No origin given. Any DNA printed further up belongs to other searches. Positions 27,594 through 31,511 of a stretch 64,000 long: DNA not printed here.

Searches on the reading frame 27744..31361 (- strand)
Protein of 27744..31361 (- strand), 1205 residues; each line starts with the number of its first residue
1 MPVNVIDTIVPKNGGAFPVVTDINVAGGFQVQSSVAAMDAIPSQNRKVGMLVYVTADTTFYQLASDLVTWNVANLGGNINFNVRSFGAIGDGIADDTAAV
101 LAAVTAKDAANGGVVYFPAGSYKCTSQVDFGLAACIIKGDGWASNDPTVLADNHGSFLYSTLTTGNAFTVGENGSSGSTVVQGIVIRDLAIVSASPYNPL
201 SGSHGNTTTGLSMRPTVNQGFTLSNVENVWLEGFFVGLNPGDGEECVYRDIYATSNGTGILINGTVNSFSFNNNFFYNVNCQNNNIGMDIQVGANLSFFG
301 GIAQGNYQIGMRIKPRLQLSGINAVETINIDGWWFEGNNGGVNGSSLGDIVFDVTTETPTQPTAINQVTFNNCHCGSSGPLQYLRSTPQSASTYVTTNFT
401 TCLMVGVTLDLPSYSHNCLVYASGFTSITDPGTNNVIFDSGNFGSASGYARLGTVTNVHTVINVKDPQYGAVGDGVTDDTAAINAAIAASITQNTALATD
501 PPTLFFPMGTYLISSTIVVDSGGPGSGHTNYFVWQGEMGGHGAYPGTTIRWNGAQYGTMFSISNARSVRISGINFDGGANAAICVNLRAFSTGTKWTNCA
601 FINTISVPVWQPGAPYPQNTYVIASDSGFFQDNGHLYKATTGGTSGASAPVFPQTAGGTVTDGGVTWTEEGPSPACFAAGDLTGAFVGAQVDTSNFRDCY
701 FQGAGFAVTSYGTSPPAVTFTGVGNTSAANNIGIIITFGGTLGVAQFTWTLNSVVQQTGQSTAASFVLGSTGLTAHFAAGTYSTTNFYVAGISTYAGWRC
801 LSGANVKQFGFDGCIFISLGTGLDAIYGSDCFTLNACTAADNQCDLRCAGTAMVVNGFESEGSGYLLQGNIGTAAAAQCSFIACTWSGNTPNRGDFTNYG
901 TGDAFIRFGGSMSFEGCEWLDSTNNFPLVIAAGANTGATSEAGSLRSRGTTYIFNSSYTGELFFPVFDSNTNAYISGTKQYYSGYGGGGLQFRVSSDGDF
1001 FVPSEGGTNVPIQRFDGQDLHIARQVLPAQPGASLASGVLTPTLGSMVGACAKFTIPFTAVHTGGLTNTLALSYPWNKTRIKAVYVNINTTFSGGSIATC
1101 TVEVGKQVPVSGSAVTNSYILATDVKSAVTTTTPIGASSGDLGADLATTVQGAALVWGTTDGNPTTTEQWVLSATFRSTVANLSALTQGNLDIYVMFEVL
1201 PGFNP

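Call 8: search_dna_similar(query=window:27744-31361:-, collection=phages, mode=protein, max_rows=10)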
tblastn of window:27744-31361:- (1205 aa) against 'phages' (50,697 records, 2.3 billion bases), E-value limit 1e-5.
Records with a match: 21; places in all: 21; records where one place covers at least 80% of the query: 0.
Best place of each record, by identity: <60% 21.
By first word of the organism name: Erwinia 14; Dickeya 6; Salmonella 1.
By host as written in the record: Erwinia amylovora 14; Dickeya solani MK10 4; Dickeya solani 2; Salmonella enterica subsp. enterica serovar Typhi NCTC 8485 1.
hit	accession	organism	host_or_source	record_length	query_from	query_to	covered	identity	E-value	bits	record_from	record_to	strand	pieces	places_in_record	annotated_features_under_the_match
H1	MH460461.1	Dickeya phage vB_DsoM_JA29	Dickeya solani MK10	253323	1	82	7%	42.7%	3e-9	68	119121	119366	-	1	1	hypothetical protein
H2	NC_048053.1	Dickeya phage vB_DsoM_JA29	Dickeya solani MK10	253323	1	82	7%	42.7%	3e-9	68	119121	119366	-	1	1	hypothetical protein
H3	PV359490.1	Salmonella phage Sen-NF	Salmonella enterica subsp. enterica ...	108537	1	77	6%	44.2%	3e-8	65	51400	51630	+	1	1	hypothetical protein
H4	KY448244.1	Erwinia phage vB_EamM_Yoloswag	Erwinia amylovora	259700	1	85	7%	40.0%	1e-8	66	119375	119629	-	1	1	hypothetical protein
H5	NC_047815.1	Erwinia phage vB_EamM_Yoloswag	Erwinia amylovora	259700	1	85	7%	40.0%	1e-8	66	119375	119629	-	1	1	hypothetical protein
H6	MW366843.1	Erwinia phage pEa_SNUABM_5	Erwinia amylovora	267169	1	85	7%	40.0%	3e-8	65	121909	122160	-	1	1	hypothetical protein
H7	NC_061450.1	Erwinia phage pEa_SNUABM_5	Erwinia amylovora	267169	1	85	7%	40.0%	3e-8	65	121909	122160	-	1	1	hypothetical protein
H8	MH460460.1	Dickeya phage vB_DsoM_JA13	Dickeya solani MK10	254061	1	82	7%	41.5%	2e-9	69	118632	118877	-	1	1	hypothetical protein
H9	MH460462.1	Dickeya phage vB_DsoM_JA33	Dickeya solani MK10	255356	1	82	7%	41.5%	2e-9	68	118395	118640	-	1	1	hypothetical protein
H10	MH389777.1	Dickeya phage vB_DsoM_JA11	Dickeya solani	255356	1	82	7%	41.5%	2e-9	68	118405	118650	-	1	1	hypothetical protein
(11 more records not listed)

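Call 23: search_protein_families(library=pfam, max_evalue=0.001, proteins=[window:27744-31361:-])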
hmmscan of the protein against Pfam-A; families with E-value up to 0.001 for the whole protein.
window:27744-31361:- (1205 aa): 2 families
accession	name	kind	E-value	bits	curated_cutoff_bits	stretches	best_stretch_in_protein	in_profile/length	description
PF12708.12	Pect-lyase_RHGA_epim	-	1e-24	88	27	2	462-522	2-55/213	Rhamnogalacturonase A/epimerase, pectate lyase-like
PF12218.14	End_N_terminal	-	2e-05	24.6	26.3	0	471-491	1-21/67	N terminal extension of bacteriophage endosialidase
